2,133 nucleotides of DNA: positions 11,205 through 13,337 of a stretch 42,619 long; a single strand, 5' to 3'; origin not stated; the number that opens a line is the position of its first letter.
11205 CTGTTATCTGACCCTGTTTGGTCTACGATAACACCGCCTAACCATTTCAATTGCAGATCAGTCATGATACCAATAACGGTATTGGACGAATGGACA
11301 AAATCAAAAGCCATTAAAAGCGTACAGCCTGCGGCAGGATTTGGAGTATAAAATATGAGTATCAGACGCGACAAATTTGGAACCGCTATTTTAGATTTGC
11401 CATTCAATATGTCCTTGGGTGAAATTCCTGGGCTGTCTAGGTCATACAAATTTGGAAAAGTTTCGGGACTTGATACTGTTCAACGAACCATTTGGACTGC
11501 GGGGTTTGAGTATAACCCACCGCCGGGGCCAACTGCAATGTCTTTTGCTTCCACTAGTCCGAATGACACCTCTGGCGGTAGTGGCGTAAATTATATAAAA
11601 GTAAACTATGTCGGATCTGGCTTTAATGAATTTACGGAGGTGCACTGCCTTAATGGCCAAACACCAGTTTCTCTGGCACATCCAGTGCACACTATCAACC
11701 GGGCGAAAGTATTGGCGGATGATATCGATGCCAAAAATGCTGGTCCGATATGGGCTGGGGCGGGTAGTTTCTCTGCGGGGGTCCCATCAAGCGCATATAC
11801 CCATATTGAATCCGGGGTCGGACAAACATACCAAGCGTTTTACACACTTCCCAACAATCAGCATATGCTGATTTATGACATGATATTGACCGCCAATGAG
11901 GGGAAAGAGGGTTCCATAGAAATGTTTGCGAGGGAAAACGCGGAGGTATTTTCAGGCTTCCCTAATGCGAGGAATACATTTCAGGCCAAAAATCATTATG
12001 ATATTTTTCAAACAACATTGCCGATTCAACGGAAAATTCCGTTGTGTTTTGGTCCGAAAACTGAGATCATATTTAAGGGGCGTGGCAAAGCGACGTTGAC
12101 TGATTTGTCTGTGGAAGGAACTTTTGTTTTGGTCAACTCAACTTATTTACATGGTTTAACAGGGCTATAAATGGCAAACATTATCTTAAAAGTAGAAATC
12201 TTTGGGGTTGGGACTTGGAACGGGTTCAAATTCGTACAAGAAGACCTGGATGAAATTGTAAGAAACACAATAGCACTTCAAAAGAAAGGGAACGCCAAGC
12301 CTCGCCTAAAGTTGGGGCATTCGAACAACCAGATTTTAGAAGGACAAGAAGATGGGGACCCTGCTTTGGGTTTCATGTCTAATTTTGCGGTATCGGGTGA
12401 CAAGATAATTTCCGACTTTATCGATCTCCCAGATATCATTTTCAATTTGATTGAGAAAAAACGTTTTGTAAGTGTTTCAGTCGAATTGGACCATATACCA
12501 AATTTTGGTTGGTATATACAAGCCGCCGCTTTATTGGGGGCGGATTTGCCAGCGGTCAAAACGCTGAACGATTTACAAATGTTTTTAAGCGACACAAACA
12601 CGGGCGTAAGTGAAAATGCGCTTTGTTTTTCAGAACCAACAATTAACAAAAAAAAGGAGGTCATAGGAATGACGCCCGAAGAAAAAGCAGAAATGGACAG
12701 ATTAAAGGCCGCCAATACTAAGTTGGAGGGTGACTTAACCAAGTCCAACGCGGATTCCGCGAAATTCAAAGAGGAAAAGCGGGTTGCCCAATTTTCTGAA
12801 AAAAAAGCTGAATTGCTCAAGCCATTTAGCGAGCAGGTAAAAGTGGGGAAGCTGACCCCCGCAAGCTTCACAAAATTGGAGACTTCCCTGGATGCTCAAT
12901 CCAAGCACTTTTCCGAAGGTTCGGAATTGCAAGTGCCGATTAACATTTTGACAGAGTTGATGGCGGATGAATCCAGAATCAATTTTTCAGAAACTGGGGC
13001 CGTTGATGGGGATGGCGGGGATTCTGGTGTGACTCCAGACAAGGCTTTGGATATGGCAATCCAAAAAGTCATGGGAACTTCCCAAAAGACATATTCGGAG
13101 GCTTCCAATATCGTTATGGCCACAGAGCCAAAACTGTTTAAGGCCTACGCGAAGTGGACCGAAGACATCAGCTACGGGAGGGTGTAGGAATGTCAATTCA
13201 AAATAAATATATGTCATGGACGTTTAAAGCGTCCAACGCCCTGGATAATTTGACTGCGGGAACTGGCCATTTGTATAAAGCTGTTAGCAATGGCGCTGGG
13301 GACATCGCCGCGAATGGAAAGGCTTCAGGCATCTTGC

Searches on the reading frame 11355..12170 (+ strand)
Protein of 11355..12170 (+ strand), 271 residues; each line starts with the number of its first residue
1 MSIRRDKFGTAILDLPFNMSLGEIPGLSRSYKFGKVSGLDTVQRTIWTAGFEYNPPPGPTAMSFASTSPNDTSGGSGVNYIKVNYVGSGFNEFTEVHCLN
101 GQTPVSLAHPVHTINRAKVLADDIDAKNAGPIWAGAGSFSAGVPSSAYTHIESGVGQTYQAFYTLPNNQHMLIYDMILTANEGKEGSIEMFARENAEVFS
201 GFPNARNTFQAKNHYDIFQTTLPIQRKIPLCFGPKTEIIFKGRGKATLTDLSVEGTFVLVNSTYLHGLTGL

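Call 65: search_protein_families(library=pfam, proteins=[window:11355-12170:+], max_evalue=0.01)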
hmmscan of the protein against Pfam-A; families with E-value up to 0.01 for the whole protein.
window:11355-12170:+ (271 aa): 0 families

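Call 90: search_protein_families(library=phrogs, proteins=[window:11355-12170:+], max_evalue=0.001)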
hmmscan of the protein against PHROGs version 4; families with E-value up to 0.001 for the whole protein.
window:11355-12170:+ (271 aa): 1 family
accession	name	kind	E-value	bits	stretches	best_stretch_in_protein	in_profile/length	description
phrog_8198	-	unknown function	2.7e-11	44.3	1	17-242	41-242/262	-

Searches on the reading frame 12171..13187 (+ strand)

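Call 65: search_protein_families(library=pfam, proteins=[window:12171-13187:+], max_evalue=0.01)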
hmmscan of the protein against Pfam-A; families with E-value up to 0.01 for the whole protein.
window:12171-13187:+ (338 aa): 0 families

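Call 90: search_protein_families(library=phrogs, proteins=[window:12171-13187:+], max_evalue=0.001)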
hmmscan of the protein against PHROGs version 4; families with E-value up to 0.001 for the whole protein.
window:12171-13187:+ (338 aa): 2 families
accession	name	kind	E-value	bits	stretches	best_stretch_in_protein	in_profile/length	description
phrog_976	-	head and packaging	2.4e-25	90.7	2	152-328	225-405/415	head maturation protease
phrog_3894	-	head and packaging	1.4e-16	61.8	1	7-146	11-155/458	head maturation protease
